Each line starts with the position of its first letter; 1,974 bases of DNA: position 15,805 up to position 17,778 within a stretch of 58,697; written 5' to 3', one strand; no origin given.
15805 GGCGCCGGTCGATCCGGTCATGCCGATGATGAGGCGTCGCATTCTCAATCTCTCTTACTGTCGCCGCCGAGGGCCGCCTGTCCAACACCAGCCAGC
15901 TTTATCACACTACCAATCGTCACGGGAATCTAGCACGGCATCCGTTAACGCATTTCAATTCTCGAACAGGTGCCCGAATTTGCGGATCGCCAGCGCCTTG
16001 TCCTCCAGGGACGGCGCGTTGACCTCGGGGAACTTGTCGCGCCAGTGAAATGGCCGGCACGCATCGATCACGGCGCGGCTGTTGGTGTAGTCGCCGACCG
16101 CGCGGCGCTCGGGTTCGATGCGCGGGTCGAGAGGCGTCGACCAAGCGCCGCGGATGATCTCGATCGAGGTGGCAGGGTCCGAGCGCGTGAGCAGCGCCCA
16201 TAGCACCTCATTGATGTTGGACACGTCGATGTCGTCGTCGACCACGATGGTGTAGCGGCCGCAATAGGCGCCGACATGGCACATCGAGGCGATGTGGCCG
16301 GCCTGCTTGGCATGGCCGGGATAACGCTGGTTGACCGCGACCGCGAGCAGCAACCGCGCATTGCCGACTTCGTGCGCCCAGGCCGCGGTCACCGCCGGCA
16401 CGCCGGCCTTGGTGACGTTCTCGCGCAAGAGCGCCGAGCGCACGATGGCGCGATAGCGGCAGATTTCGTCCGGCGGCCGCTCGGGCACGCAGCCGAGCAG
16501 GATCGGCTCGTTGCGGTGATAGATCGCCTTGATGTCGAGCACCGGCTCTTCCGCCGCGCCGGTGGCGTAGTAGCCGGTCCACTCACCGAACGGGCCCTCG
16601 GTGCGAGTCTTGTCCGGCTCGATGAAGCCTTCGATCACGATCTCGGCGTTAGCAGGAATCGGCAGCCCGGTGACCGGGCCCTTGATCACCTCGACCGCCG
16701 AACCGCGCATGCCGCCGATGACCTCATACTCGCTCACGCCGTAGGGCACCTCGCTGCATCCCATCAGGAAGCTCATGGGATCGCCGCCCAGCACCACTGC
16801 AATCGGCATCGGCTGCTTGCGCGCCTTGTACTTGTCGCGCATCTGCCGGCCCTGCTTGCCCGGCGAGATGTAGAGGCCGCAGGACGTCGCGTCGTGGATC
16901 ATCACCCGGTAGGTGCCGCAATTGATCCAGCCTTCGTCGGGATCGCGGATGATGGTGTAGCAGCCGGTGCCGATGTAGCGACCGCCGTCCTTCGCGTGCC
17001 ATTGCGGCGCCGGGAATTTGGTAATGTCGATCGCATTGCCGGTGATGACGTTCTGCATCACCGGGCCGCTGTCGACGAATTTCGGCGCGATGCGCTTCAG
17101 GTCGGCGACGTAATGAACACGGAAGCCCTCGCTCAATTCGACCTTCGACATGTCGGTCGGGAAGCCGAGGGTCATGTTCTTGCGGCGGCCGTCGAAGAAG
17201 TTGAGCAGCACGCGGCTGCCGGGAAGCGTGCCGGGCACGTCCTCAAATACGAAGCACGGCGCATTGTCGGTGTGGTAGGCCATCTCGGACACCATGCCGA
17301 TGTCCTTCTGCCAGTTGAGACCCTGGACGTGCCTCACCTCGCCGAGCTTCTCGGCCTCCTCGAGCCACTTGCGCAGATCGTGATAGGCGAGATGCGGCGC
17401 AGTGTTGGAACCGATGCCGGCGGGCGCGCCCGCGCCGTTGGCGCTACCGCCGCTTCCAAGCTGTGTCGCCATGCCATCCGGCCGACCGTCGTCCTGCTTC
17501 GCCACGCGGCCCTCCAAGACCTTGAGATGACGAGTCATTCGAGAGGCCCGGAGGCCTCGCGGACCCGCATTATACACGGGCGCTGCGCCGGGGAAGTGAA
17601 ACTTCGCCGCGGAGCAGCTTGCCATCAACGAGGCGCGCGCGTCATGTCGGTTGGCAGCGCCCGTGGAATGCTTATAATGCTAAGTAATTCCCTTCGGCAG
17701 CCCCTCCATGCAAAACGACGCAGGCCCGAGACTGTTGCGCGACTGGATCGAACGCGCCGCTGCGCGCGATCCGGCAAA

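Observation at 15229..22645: MarR-associated prFMN locus: two divergent UbiD paralogues bracketing an acyl-CoA ligase, plus UbiX, a hotdog thioesterase and Idi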

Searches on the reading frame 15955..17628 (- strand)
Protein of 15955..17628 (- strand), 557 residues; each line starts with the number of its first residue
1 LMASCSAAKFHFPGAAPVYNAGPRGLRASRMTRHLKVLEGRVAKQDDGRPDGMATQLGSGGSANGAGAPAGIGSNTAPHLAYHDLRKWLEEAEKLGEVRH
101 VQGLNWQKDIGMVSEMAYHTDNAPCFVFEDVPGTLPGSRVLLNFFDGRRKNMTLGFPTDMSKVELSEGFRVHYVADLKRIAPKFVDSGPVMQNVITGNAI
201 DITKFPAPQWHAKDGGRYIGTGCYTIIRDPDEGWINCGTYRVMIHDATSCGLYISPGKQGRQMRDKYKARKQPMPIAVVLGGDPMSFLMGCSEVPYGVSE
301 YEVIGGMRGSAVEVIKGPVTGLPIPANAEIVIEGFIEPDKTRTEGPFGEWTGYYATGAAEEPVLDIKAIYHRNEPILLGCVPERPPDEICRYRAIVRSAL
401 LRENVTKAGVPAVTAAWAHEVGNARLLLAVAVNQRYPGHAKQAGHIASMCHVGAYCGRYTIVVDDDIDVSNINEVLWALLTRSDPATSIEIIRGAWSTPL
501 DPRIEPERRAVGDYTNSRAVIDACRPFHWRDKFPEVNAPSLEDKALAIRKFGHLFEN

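Call 3: search_protein_families(library=pfam, proteins=[window:15955-17628:-])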
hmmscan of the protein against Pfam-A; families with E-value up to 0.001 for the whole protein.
window:15955-17628:- (557 aa): 2 families
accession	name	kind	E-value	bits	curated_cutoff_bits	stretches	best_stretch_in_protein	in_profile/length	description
PF01977.22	UbiD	-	3.2e-68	229.4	23.3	1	186-385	6-206/206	3-octaprenyl-4-hydroxybenzoate carboxy-lyase Rift-related domain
PF20696.2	UbiD_C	-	6.8e-27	94.4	24.2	1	396-523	7-127/127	3-octaprenyl-4-hydroxybenzoate carboxy-lyase C-terminal domain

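Call 4: search_protein_families(library=ncbifam, proteins=[window:15955-17628:-])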
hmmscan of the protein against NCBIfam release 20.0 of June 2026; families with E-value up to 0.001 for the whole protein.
window:15955-17628:- (557 aa): 7 families
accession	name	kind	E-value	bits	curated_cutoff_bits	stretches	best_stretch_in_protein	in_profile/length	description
TIGR02724.1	phenyl_P_beta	equivalog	1.7e-88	297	468.95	1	84-536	2-452/472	phenylphosphate carboxylase subunit beta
TIGR00148.1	TIGR00148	subfamily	1.1e-80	271.5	244.85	1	107-507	24-425/438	UbiD family decarboxylase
NF041204.1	VdcC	exception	3.3e-73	246.7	650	1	82-528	1-440/467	non-oxidative hydroxyarylic acid decarboxylases subunit C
TIGR03701.1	mena_SCO4490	equivalog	8e-60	202.8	495.9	1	172-495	99-417/433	menaquinone biosynthesis decarboxylase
NF041219.1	BagN_FevL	exception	2e-59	201.4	1000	1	69-496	4-445/502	bagremycin/ferroverdin biosynthesis UbiD family decarboxylase BagN/FevL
TIGR02723.1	phenyl_P_alpha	equivalog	8.1e-50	169.8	564.6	1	86-533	11-451/485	phenylphosphate carboxylase subunit alpha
NF008175.0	PRK10922.1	equivalog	7.4e-43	146.8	788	1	82-493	6-431/497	4-hydroxy-3-polyprenylbenzoate decarboxylase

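Call 7: search_solved_structures(query=window:15955-17472:-, max_evalue=0.00001)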
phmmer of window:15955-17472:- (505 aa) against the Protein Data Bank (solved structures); distinct sequences matched with E-value up to 0.00001: 40.
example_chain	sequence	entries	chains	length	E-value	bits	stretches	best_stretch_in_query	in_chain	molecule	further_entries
7pda_A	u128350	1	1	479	2e-103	350.1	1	30-486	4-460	UbiD family decarboxylase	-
4ip2_A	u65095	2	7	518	4.6e-55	190.5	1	32-477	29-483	Aromatic Acid Decarboxylase | PA0254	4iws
7abo_C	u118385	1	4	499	4.7e-55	190.5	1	32-477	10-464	UbiD-like decarboxylase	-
7abn_D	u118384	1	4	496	5.2e-55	190.4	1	32-477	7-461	UbiD-like decarboxylase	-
7nf0_A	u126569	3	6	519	1.3e-45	159.3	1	125-448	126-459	Ferulic acid decarboxylase 1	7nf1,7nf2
6da6_A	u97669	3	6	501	2.5e-44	155.1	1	31-470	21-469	UbiD-like decarboxylase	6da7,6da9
7ney_A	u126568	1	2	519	1.1e-43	153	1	125-436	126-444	Ferulic acid decarboxylase 1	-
7ae4_A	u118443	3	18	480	1.2e-43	152.9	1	29-456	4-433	Phenolic acid decarboxylase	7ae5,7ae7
6h6x_B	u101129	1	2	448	6.3e-41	143.9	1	31-491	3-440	3-polyprenyl-4-hydroxybenzoate decarboxylase and related decarboxylases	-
6h6v_A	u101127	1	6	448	1.5e-40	142.7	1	31-491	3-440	3-polyprenyl-4-hydroxybenzoate decarboxylase and related decarboxylases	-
5m1c_A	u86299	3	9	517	2.1e-38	135.6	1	28-446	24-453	3-octaprenyl-4-hydroxybenzoate carboxy-lyase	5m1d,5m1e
8crd_A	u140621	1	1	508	2.3e-38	135.4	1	120-451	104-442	Ferulic acid decarboxylase 1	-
6tie_AAA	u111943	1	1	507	3.2e-38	134.9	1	120-451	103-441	Ferulic acid decarboxylase 1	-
6tib_AAA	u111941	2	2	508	3.3e-38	134.9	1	120-451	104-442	Ferulic acid decarboxylase 1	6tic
2idb_A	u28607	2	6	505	3.6e-38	134.8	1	30-446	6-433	3-octaprenyl-4-hydroxybenzoate carboxy-lyase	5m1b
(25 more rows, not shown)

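Call 46: find_homologous_proteins(query=window:15955-17472:-, max_evalue=1e-40)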
Query window:15955-17472:- (505 aa): 7165 proteins with E <= 1e-40 among 8000 candidates; the best 120 are listed.
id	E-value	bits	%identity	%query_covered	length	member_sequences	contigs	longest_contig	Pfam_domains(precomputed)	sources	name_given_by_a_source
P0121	0.0e+0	1098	92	96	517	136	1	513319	PF20696.3,PF01977.23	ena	-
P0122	0.0e+0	1061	90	96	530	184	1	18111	PF20696.3,PF01977.23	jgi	jgi:4-hydroxy-3-polyprenylbenzoate decarboxylase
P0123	0.0e+0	1050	87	100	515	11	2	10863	PF20696.3,PF01977.23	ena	-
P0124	0.0e+0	1044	87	96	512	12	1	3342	PF20696.3,PF01977.23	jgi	jgi:4-hydroxy-3-polyprenylbenzoate decarboxylase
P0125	0.0e+0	1038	87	98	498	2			PF20696.3,PF01977.23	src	-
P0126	0.0e+0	1023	84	100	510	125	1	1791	PF20696.3,PF01977.23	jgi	jgi:UbiD family decarboxylase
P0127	0.0e+0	1018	86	96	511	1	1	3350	PF20696.3,PF01977.23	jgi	jgi:UbiD family decarboxylase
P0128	5.2e-297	1004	85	96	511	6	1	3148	PF20696.3,PF01977.23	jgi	jgi:UbiD family decarboxylase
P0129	1.0e-293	993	84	96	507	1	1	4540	PF20696.3,PF01977.23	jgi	jgi:4-hydroxy-3-polyprenylbenzoate decarboxylase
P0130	6.3e-293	990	81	100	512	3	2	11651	PF20696.3,PF01977.23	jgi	jgi:4-hydroxy-3-polyprenylbenzoate decarboxylase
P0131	3.6e-286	968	80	100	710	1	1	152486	PF20696.3,PF01977.23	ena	-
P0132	8.0e-285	964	80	100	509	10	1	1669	PF20696.3,PF01977.23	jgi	jgi:4-hydroxy-3-polyprenylbenzoate decarboxylase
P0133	4.4e-283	958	78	100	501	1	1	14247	PF20696.3,PF01977.23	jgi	jgi:4-hydroxy-3-polyprenylbenzoate decarboxylase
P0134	6.0e-283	957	79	95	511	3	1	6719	PF20696.3,PF01977.23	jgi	-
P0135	2.5e-281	952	79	98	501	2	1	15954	PF20696.3,PF01977.23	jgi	jgi:4-hydroxy-3-polyprenylbenzoate decarboxylase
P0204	6.3e-251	852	71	95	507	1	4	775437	PF20696.3,PF01977.23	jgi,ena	jgi:UbiD family decarboxylase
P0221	5.2e-246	836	68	98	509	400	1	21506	PF20696.3,PF01977.23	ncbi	-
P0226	7.8e-245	832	67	100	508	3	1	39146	PF20696.3,PF01977.23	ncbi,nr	ncbi:MAG TPA: UbiD family decarboxylase [Stellaceae bacterium]|nr:UbiD family decarboxylase [Stellac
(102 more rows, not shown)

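Call 50: search_solved_structures(query=window:15955-17472:-, max_evalue=1e-90, show_alignments=1)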
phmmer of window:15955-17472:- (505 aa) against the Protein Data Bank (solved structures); distinct sequences matched with E-value up to 1e-90: 1.
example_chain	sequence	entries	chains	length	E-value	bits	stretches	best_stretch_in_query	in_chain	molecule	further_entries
7pda_A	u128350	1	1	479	2e-103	350.1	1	30-486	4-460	UbiD family decarboxylase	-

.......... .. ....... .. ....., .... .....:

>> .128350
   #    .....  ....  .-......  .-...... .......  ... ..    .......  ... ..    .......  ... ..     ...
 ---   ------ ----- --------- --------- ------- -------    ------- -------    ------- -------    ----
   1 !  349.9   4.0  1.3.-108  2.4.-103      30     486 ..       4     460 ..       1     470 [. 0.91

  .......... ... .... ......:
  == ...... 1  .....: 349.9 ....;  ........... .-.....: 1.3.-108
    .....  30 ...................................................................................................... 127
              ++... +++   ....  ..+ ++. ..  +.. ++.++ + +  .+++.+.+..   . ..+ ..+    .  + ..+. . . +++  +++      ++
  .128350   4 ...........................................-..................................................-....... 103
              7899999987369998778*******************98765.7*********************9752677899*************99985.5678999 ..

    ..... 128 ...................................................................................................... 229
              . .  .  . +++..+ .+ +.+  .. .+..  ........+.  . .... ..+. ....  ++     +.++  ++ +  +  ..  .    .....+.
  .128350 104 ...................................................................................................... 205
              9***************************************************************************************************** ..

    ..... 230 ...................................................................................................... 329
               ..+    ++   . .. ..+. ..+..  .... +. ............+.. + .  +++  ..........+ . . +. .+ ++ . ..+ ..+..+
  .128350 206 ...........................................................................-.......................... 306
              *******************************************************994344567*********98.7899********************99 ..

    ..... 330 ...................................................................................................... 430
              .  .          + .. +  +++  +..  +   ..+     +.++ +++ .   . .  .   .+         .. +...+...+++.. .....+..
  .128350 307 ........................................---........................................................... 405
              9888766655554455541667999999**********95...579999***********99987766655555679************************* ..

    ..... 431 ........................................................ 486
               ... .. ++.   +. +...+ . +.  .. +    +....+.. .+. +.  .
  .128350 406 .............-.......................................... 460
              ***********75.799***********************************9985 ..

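Call 51: find_encoding_contigs(protein=P0221, flank=9000, max_places=3)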
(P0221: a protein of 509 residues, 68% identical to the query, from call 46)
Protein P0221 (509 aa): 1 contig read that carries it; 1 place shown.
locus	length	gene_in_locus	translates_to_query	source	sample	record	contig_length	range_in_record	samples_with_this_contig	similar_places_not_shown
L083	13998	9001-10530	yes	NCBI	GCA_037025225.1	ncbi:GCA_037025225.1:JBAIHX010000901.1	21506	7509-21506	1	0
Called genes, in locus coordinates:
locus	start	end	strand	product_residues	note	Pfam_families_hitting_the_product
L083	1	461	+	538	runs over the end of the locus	PF01968:Hydantoinase_A, PF19278:Hydant_A_C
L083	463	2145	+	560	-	PF02538:Hydantoinase_B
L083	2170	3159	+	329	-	PF03401:TctC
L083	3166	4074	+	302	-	PF13847:Methyltransf_31, PF08241:Methyltransf_11, PF08242:Methyltransf_12, PF13649:Methyltransf_25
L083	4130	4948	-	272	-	PF02826:2-Hacid_dh_C (weak), PF03446:NAD_binding_2, PF03807:F420_oxidored (weak), PF14833:NAD_binding_11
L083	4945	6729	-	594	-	PF02538:Hydantoinase_B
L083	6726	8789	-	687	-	PF05378:Hydant_A_N, PF01968:Hydantoinase_A, PF19278:Hydant_A_C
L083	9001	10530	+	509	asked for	PF01977:UbiD, PF20696:UbiD_C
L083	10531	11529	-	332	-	PF03401:TctC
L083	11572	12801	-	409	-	PF07883:Cupin_2 (faint)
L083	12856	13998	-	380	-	?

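Call 52: find_encoding_contigs(protein=P0204, flank=9000, max_places=2)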
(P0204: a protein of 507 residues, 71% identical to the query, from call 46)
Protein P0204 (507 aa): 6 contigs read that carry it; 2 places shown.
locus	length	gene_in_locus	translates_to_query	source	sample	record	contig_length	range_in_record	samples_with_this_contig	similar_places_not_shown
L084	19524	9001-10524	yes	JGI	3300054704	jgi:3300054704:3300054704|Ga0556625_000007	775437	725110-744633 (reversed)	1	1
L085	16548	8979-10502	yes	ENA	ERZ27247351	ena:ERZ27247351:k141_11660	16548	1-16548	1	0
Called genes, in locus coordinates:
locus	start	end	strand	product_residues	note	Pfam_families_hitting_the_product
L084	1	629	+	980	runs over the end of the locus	PF00912:Transgly, PF00905:Transpeptidase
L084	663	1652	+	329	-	-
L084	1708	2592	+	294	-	PF04909:Amidohydro_2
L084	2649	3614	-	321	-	PF03401:TctC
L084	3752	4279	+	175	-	-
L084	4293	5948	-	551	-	PF02538:Hydantoinase_B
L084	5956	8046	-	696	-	PF05378:Hydant_A_N, PF01968:Hydantoinase_A, PF19278:Hydant_A_C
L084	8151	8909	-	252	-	PF00106:adh_short, PF08659:KR, PF13561:adh_short_C2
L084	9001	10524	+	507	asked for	PF01977:UbiD, PF20696:UbiD_C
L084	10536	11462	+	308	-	PF13379:NMT1_2, PF09084:NMT1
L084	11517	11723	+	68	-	-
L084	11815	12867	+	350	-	PF00355:Rieske, PF19112:VanA_C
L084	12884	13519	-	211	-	PF13577:SnoaL_4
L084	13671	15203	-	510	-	PF01977:UbiD, PF20696:UbiD_C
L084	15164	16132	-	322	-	PF03401:TctC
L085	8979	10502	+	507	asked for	PF01977:UbiD, PF20696:UbiD_C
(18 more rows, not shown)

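Call 53: find_encoding_contigs(protein=P0226, flank=9000, max_places=2)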
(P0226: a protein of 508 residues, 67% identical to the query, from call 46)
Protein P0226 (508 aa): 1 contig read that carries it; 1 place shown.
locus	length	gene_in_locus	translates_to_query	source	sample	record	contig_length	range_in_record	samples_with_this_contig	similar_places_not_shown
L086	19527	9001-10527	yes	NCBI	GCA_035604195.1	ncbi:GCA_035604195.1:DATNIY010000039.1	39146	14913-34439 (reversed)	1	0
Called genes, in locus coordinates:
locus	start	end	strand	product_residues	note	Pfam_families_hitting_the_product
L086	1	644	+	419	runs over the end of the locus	PF13433:Peripla_BP_5, PF13458:Peripla_BP_6, PF01094:ANF_receptor, PF13433:Peripla_BP_5 (weak)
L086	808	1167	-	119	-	PF00072:Response_reg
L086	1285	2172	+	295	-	PF05013:FGase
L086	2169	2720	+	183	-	PF13420:Acetyltransf_4, PF00583:Acetyltransf_1, PF13673:Acetyltransf_10 (weak), PF13508:Acetyltransf_7, PF08445:FR47 (weak)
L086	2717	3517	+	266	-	PF00351:Biopterin_H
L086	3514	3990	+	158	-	-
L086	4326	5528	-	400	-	PF02515:CoA_transf_3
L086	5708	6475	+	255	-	PF00596:Aldolase_II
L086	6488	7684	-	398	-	PF00296:Bac_luciferase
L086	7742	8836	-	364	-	PF08240:ADH_N, PF00107:ADH_zinc_N, PF13602:ADH_zinc_N_2 (weak)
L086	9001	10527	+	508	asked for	PF01977:UbiD, PF20696:UbiD_C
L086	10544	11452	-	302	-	PF01145:Band_7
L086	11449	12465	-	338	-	PF00296:Bac_luciferase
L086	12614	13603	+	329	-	-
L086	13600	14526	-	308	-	PF02653:BPD_transp_2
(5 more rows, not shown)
